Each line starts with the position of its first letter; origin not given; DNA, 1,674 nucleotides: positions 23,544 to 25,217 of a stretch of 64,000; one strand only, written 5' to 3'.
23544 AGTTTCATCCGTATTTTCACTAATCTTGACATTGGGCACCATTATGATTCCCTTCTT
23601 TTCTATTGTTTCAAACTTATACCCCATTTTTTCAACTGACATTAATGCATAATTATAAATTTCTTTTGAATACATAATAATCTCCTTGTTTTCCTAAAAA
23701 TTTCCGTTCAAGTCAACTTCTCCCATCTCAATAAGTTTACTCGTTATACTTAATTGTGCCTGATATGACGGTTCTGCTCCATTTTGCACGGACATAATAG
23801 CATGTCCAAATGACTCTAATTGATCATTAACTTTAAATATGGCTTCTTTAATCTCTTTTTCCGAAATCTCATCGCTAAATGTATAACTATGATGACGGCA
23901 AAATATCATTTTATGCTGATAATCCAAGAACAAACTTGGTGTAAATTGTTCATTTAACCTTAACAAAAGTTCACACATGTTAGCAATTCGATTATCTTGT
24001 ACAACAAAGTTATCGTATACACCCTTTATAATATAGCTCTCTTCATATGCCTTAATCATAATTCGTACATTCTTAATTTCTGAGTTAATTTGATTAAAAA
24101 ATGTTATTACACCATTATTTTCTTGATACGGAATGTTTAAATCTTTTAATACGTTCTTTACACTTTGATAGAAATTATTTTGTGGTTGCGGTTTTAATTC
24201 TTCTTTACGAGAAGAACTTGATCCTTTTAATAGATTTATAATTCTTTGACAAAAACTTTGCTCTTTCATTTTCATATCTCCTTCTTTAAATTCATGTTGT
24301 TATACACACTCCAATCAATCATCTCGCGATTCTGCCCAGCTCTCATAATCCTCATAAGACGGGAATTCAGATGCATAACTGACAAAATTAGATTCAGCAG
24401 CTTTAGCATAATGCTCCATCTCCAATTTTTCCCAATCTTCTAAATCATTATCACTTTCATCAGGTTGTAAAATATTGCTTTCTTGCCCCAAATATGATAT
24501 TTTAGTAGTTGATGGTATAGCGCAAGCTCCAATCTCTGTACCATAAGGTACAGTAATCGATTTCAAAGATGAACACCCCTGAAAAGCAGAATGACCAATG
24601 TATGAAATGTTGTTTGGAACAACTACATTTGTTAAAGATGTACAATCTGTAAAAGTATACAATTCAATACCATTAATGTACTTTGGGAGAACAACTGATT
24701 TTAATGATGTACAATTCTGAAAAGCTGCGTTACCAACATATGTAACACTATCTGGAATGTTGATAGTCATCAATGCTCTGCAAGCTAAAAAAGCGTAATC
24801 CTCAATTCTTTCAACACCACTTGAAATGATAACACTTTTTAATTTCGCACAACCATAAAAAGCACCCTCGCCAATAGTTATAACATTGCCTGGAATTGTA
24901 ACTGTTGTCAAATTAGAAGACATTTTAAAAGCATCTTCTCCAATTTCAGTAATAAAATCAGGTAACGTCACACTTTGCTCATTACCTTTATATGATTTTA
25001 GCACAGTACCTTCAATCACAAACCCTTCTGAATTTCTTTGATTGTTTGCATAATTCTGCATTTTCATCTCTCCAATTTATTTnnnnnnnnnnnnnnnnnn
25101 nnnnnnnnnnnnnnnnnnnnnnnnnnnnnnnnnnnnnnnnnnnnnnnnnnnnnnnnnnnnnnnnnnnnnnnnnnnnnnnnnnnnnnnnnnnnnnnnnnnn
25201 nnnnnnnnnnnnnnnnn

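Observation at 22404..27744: Seven-gene operon on the island (UvrD-like helicase, HIRAN, cytoplasmic LRR, two YbjN-like proteins, TM/zinc-ribbon protein, small protein) with a divergent XRE regulator: candidate undescribed defence-type system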

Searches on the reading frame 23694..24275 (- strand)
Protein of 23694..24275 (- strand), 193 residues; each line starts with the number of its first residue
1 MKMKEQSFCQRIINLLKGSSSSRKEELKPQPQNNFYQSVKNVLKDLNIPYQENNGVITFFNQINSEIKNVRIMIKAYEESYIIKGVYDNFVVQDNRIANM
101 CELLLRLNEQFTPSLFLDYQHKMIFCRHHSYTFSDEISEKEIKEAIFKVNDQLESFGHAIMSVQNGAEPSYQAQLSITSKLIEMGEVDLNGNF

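Call 3: search_protein_families(library=pfam, proteins=[window:23694-24275:-], max_evalue=0.01)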
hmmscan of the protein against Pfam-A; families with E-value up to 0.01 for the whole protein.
window:23694-24275:- (193 aa): 1 family
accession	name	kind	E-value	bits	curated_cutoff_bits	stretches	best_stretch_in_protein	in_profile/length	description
PF10722.14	YbjN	-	0.0046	17.6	22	1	39-160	5-124/126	Putative bacterial sensory transduction regulator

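Call 4: search_protein_families(library=padloc, proteins=[window:23694-24275:-], max_evalue=0.01)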
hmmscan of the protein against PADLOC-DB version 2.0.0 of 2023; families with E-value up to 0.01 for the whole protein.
window:23694-24275:- (193 aa): 0 families

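Call 10: find_related_loci(query=window:23694-24275:-, collection=genome_contigs, flank=10000)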
Query window:23694-24275:- (193 aa) in genome_contigs; peptide patterns used: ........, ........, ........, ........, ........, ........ (x = any residue, [..] = any of these).
368 stretches matched a pattern, but none encodes a relative of the query by tblastn (E <= 1e-3).

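Call 15: search_protein_families(library=phrogs, proteins=[window:23694-24275:-], max_evalue=0.01)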
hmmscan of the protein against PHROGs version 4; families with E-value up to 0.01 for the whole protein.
window:23694-24275:- (193 aa): 0 families

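Call 16: search_protein_families(library=ncbifam, proteins=[window:23694-24275:-], max_evalue=0.01)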
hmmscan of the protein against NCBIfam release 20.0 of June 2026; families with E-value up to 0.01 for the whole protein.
window:23694-24275:- (193 aa): 0 families

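Call 61: search_solved_structures(query=A2, max_evalue=10)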
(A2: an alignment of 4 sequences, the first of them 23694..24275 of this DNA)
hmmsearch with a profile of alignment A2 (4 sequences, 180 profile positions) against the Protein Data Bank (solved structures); distinct sequences matched with E-value up to 10: 7.
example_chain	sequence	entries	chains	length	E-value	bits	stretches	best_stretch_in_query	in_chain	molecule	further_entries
8v3w_N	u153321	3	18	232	0.0071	19.2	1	60-146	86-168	TRI-1 (CD1372)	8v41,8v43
6e4t_B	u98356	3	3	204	0.06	16.2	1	65-104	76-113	5'-AMP-activated protein kinase subunit beta-1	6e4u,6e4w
4qfg_B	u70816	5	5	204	0.06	16.2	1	65-104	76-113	5'-AMP-activated protein kinase subunit beta-1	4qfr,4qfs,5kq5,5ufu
5t5t_B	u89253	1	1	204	0.06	16.2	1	65-104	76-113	5'-AMP-activated protein kinase subunit beta-1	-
6c9f_B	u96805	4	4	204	0.061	16.2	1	65-104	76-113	5'-AMP-activated protein kinase subunit beta-1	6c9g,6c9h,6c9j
4zhx_B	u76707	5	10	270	0.093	15.6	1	65-104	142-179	5'-AMP-activated protein kinase subunit beta-1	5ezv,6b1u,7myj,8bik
4cfe_B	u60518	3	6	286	0.096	15.6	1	65-104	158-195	5'-AMP-ACTIVATED PROTEIN KINASE SUBUNIT BETA-1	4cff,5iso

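Call 64: find_homologous_proteins(query=A2, max_evalue=0.001)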
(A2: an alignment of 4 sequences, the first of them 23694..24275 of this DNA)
Query A2 (4 sequences) (193 aa, profile of the alignment): 3 proteins with E <= 0.001 among 1663 candidates.
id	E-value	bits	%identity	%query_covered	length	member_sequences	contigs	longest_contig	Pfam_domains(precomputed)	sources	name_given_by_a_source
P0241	5.4e-72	259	35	12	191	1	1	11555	-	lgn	-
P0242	8.5e-72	259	100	99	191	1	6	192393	-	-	-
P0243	4.4e-56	207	-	-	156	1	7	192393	-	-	-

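Call 76: search_protein_representatives(alignment_id=A5)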
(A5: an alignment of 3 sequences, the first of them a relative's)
Query: 3 sequences, 184 profile positions. Proteins with E-value up to 0.001 (for the whole library): 643; up to 1e-10: 67; up to 1e-30: 3. The best 150 are listed.
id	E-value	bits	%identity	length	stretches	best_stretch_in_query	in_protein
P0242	1.5e-76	272.7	-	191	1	1-184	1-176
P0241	1.5e-75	269.5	-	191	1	1-184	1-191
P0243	3.2e-65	235.8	-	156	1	33-184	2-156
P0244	2.2e-20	89.6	-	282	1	12-183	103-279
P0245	1.4e-18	83.8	-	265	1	32-183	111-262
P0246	2.0e-18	83.3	-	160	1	34-180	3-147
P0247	2.5e-17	79.6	-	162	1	32-182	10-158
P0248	4.9e-16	75.4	-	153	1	33-180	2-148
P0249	5.4e-16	75.3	-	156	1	32-182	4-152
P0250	5.8e-16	75.2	-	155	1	32-182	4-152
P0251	6.4e-16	75.1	-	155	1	30-180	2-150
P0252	9.6e-16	74.5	-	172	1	32-181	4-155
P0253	4.5e-15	72.3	-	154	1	31-183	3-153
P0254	9.6e-15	71.2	-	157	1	31-184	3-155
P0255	1.0e-14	71.2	-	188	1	21-184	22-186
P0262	1.0e-13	67.9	-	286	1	23-184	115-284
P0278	2.2e-12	63.5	-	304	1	17-182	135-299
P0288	5.4e-12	62.3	-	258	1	36-181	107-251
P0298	2.3e-11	60.2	-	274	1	21-183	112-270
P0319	3.9e-10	56.2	-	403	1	18-180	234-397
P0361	6.7e-09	52.2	-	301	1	17-180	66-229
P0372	1.2e-08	51.4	-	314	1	24-182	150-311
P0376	1.3e-08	51.2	-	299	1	32-183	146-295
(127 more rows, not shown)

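Call 77: search_protein_families(library=pfam, proteins=[P0244, P0245, P0262, P0278, P0288, P0298, P0319, P0372, P0376, P0361], max_evalue=0.01)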
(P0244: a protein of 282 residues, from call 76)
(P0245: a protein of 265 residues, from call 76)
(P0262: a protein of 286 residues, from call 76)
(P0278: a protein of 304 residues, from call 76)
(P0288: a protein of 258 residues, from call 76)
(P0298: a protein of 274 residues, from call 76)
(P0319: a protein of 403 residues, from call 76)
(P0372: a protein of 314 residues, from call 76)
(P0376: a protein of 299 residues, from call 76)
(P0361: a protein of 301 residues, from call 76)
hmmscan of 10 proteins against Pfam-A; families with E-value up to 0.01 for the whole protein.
P0244 (282 aa): 1 family
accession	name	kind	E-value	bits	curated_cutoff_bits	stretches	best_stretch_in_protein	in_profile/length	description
PF08797.16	HIRAN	-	6.9e-15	55.1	24.7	1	7-88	8-81/96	HIRAN domain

P0245 (265 aa): 0 families

P0262 (286 aa): 1 family
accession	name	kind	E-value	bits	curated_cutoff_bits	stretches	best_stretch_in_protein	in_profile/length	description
PF08797.16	HIRAN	-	6.7e-09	35.9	24.7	1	3-86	3-77/96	HIRAN domain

P0278 (304 aa): 1 family
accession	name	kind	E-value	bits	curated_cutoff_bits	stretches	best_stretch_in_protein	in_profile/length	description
PF08797.16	HIRAN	-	9.9e-16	57.8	24.7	1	22-108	4-82/96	HIRAN domain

P0288 (258 aa): 0 families

P0298 (274 aa): 2 families
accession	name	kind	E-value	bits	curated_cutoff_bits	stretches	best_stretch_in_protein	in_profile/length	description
PF08797.16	HIRAN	-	9.6e-18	64.2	24.7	1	3-78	4-70/96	HIRAN domain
PF10722.14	YbjN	-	0.00038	21.1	22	1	165-227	37-98/126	Putative bacterial sensory transduction regulator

P0319 (403 aa): 13 families
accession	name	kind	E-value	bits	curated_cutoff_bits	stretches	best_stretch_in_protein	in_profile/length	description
PF00308.24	Bac_DnaA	-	6.9e-18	65.8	23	1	10-142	24-160/162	Bacterial DnaA ATPAse domain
PF13401.12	AAA_22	-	6.8e-07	30.1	27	1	21-46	7-34/130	AAA domain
PF00910.28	RNA_helicase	-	1.1e-05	26.3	21.5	1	22-114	1-81/105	RNA helicase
PF01637.24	ATPase_2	-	6.1e-05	23.4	33.2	1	19-117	20-115/225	ATPase domain predominantly from Archaea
PF00005.33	ABC_tran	-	0.00016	22.8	25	1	12-109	4-80/137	ABC transporter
PF05729.18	NACHT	-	0.0007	19.9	26.7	1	21-51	2-32/167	NACHT domain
PF07693.20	KAP_NTPase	-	0.00091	19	20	1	8-109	8-116/293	KAP family P-loop domain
PF20720.3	nSTAND3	-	0.001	19.2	27.2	1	15-138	13-123/155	Novel STAND NTPase 3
PF01695.23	IstB_IS21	-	0.001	19.1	24.1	1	16-132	89-205/238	IstB-like ATP binding protein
PF03266.21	NTPase_1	-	0.0011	19.3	23.9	0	72-135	85-146/168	NTPase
PF00004.35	AAA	-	0.0012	19.7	21.2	1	22-119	1-108/131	ATPase family associated with various cellular activities (AAA)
PF13191.12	AAA_16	-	0.0017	19.3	32.6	1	21-56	26-63/167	AAA ATPase domain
PF25201.1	nSTAND6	-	0.0068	16.9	27.7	0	5-47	4-46/148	Novel STAND NTPase 6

P0372 (314 aa): 2 families
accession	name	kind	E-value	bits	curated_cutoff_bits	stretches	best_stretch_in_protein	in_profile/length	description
PF08797.16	HIRAN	-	2.6e-12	46.9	24.7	1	28-98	4-69/96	HIRAN domain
PF00041.27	fn3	-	0.00045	20.8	25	1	57-120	23-81/84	Fibronectin type III domain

P0376 (299 aa): 1 family
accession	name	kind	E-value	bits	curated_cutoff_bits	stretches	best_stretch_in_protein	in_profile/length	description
PF08797.16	HIRAN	-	3.1e-18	65.8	24.7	1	22-103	3-82/96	HIRAN domain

P0361 (301 aa): 0 families

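Call 79: search_protein_families(library=pfam, alignment_id=A6, max_evalue=0.01)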
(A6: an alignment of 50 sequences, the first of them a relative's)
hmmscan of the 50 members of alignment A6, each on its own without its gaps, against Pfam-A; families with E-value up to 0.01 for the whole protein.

A. member 1, P0242 (191 aa): 1 family
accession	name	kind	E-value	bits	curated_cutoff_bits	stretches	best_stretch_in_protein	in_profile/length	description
PF10722.14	YbjN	-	0.0045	17.7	22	1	37-158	5-124/126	Putative bacterial sensory transduction regulator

B. families by the number of members that match (of 50 scanned): 12 families
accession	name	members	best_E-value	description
PF10722.14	YbjN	32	4.1e-11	Putative bacterial sensory transduction regulator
PF13248.11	Zn_ribbon_3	4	1e-06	zinc-ribbon domain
PF13240.11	Zn_Ribbon_1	4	3e-05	zinc-ribbon domain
PF12773.13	DZR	4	0.00019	Double zinc ribbon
PF14149.11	YhfH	2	0.0057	YhfH-like protein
PF24460.1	DUF7575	1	0.0027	Domain of unknown function (DUF7575)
PF10571.15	UPF0547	1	0.0034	Uncharacterised protein family UPF0547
PF17032.10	Zn_ribbon_15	1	0.0042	zinc-ribbon family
PF16045.11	LisH_2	1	0.0047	LisH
PF14553.12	YqbF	1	0.0057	YqbF, hypothetical protein domain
PF09293.15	RNaseH_C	1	0.0071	T4 RNase H, C terminal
PF07191.17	Zn_ribbon_6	1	0.0078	Double zinc ribbon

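Call 80: predict_structure(alignment_id=A5)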
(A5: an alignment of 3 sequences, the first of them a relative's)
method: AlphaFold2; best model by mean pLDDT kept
length: 191 residues; sequences in the alignment: 3
mean_pLDDT: 45.6   pTM: 0.40
mean pLDDT of the five models: 45.6, 45.2, 45.1, 44.0, 43.0
residues with pLDDT >= 90: 0; 70-90: 10; 50-70: 65; < 50: 116
segments of 3 or more residues with pLDDT < 50: 1-31, 51-92, 110-151
pLDDT, mean of each block of 10 residues (from residue 1): 41 39 30 54 56 43 28 28 30 51 55 38 34 40 40 60 65 70 62 51
secondary structure, 60 per line:
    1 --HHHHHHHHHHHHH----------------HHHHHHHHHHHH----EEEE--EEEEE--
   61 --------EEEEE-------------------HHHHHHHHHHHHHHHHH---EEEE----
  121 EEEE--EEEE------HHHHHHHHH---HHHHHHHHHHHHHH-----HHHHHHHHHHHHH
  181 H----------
elements in order: H3-15 H32-43 E48-51 E54-58 E69-73 H93-109 E113-116 E121-124 E127-130 H137-145 H149-162 H168-181

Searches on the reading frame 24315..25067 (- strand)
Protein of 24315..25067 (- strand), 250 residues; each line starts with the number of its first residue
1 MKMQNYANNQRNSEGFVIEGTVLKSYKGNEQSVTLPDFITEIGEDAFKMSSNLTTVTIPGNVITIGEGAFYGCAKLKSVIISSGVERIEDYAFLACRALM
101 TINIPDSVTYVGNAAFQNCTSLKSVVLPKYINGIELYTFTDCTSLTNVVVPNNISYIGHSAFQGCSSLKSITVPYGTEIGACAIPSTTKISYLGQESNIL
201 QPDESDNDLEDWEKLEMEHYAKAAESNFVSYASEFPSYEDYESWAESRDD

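Call 3: search_protein_families(library=pfam, proteins=[window:24315-25067:-], max_evalue=0.01)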
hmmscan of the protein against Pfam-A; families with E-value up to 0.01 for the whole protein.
window:24315-25067:- (250 aa): 2 families
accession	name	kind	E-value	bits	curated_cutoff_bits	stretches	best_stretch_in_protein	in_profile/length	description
PF13306.12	LRR_5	-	8.2e-57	191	27.7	2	29-142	12-123/127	BspA type Leucine rich repeat region (6 copies)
PF13855.12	LRR_8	-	7.4e-09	35.7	27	0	39-82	13-57/61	Leucine rich repeat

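Call 4: search_protein_families(library=padloc, proteins=[window:24315-25067:-], max_evalue=0.01)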
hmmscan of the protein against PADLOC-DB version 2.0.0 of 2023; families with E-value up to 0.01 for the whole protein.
window:24315-25067:- (250 aa): 0 families

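Call 8: find_homologous_proteins(query=window:24315-25067:-)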
Query window:24315-25067:- (250 aa): 1171 proteins with E <= 0.001 among 7446 candidates; the best 120 are listed.
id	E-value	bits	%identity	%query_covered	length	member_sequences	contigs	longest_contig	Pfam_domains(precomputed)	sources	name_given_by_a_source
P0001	2.5e-147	507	93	99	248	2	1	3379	PF13306.13,PF13855.13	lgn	-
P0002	3.9e-70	254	41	57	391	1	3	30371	PF13306.13,PF05725.19,PF13855.13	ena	-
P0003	8.8e-63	230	37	56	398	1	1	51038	PF13306.13,PF05725.19,PF13855.13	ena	-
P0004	1.6e-62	230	39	63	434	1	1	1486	PF13306.13,PF13855.13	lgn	-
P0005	1.8e-62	229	38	55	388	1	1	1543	PF13306.13,PF12799.14,PF13855.13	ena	-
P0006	6.8e-60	221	44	57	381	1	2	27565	PF13306.13,PF13855.13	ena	-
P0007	4.6e-58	215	38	57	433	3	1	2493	PF13306.13,PF13855.13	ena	-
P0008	3.2e-57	212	36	64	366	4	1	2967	PF13306.13,PF13855.13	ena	-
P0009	4.4e-57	212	45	51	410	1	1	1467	PF13306.13,PF12799.14,PF13855.13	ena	-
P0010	5.0e-57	212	33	60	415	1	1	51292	PF13306.13,PF13855.13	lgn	-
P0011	2.8e-55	206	46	57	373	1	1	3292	PF13306.13,PF13855.13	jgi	jgi:hypothetical protein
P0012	1.1e-54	204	40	58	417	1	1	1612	PF13306.13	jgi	-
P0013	7.0e-54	201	35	59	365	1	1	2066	PF13306.13,PF13855.13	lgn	-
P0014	9.1e-54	201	45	57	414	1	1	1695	PF13306.13,PF12799.14,PF13855.13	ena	-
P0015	1.6e-53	200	35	64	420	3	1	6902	PF13306.13,PF05725.19,PF13855.13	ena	-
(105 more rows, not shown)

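Call 9: find_encoding_contigs(protein=P0001, flank=10000)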
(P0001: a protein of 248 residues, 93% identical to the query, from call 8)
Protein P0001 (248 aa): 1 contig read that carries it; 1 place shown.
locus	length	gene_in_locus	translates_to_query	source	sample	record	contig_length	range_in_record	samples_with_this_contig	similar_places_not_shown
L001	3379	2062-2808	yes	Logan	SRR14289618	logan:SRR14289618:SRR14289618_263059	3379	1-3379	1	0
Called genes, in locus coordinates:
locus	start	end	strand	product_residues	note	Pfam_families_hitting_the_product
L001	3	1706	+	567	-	?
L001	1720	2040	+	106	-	PF08797:HIRAN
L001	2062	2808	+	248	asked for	PF13306:LRR_5, PF13855:LRR_8 (faint), PF13306:LRR_5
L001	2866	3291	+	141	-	-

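Call 15: search_protein_families(library=phrogs, proteins=[window:24315-25067:-], max_evalue=0.01)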
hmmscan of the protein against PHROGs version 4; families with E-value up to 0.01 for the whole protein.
window:24315-25067:- (250 aa): 2 families
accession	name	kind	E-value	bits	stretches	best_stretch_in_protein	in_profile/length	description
phrog_35892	-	unknown function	2.3e-30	106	2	107-189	86-169/1181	-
phrog_18805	-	unknown function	7.2e-23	82.1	1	31-172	259-404/457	-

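Call 16: search_protein_families(library=ncbifam, proteins=[window:24315-25067:-], max_evalue=0.01)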
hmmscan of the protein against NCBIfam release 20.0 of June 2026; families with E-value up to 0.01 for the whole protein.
window:24315-25067:- (250 aa): 3 families
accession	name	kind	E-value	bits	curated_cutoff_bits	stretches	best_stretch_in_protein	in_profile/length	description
NF047961.1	adhesin_HupY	equivalog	4.1e-15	54.9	1250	2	98-174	187-262/978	leucine-rich repeat adhesin HupY/LrrG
NF045861.1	glide_Gli349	exception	3.3e-08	30.6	1750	2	39-94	2688-2742/3169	gliding machinery surface structure protein Gli349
TIGR02167.2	Liste_lipo_26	repeat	2e-06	27.4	30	0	162-173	2-13/26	PARCEL repeat-containing surface protein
